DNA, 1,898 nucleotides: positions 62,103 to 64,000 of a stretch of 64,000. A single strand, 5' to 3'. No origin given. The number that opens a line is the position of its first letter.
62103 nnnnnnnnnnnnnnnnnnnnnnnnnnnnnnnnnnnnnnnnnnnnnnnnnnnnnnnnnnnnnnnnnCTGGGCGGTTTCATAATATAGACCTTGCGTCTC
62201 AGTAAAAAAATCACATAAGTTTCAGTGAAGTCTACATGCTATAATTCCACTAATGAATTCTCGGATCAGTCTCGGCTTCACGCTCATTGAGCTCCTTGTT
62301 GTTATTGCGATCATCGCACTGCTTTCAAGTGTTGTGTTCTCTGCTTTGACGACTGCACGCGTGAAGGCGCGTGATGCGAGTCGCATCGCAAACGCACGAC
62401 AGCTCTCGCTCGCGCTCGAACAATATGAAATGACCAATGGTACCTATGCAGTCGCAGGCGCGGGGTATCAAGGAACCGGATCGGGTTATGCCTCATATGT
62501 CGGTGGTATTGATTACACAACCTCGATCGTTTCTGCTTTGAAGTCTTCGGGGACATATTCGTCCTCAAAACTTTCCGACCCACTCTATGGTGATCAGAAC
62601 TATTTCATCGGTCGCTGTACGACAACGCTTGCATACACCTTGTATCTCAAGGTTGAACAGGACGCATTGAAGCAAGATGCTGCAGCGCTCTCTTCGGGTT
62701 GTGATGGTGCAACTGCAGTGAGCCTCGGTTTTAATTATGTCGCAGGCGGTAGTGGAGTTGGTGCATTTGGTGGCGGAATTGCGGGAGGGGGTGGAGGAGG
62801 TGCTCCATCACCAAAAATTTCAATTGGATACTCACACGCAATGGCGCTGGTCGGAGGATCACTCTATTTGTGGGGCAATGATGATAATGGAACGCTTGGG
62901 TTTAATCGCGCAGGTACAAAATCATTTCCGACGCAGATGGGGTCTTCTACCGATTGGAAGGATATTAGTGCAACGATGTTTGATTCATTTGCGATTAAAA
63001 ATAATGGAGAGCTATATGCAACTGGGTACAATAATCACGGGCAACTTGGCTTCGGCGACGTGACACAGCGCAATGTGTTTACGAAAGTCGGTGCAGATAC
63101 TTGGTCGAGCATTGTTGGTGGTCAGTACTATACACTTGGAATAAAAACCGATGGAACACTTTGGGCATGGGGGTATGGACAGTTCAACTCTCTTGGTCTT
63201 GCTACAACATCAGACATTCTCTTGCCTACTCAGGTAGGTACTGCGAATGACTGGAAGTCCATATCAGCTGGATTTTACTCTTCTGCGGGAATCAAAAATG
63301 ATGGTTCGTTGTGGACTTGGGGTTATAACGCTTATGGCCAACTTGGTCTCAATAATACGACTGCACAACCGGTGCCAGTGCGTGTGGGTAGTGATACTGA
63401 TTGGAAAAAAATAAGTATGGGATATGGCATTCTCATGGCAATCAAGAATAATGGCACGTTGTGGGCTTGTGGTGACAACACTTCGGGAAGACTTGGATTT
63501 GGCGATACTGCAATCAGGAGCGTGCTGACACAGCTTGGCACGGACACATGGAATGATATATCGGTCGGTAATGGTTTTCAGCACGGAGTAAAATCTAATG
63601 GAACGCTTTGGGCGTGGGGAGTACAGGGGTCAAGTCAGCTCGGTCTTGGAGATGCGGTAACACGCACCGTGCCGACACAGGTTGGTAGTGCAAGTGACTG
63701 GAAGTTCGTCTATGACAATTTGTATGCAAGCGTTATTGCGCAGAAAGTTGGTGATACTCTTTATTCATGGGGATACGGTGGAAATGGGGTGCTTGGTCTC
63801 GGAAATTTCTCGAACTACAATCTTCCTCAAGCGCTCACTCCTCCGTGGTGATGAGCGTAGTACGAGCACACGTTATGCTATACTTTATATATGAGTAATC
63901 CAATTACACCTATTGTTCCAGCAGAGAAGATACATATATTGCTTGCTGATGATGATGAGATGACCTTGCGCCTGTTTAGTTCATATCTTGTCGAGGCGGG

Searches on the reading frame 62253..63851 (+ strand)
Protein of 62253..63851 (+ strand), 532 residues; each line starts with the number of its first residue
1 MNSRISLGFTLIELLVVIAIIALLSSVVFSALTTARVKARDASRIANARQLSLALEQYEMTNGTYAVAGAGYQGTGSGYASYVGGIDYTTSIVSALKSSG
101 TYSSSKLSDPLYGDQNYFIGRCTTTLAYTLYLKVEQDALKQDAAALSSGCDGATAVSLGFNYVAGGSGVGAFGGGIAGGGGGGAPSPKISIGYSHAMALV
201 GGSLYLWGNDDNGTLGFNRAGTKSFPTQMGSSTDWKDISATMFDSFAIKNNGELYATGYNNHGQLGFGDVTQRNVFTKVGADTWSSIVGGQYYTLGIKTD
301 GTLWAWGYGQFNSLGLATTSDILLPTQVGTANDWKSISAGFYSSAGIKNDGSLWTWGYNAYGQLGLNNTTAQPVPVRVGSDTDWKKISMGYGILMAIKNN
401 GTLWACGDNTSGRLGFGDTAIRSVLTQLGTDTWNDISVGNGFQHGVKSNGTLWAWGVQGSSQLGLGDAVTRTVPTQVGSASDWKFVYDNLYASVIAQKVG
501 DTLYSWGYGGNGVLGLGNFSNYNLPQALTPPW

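Call 53: search_protein_families(library=pfam, proteins=[window:62253-63851:+], max_evalue=0.001)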
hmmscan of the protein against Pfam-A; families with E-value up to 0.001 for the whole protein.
window:62253-63851:+ (532 aa): 5 families
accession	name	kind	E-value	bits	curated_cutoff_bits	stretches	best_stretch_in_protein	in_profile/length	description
PF25390.1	WD40_RLD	-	2e-84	284.4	150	3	188-377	93-291/363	RCC1-like domain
PF00415.24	RCC1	-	3.1e-48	162.6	21.7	6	350-397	1-50/50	Regulator of chromosome condensation (RCC1) repeat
PF13540.12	RCC1_2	-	7.3e-27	92.9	22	4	335-363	2-30/30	Regulator of chromosome condensation (RCC1) repeat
PF25384.1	Alsin_RLD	-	2.5e-06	27.5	100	0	251-321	241-314/405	Alsin RCC1-like domain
PF07963.17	N_methyl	-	7.8e-06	25.7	21.2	1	8-29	6-27/27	Prokaryotic N-terminal methylation motif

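Call 63: find_encoding_contigs(protein=window:62253-63851:+, flank=10000, max_places=3)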
Protein window:62253-63851:+ (532 aa): no gene with exactly this product is on record in the collection.
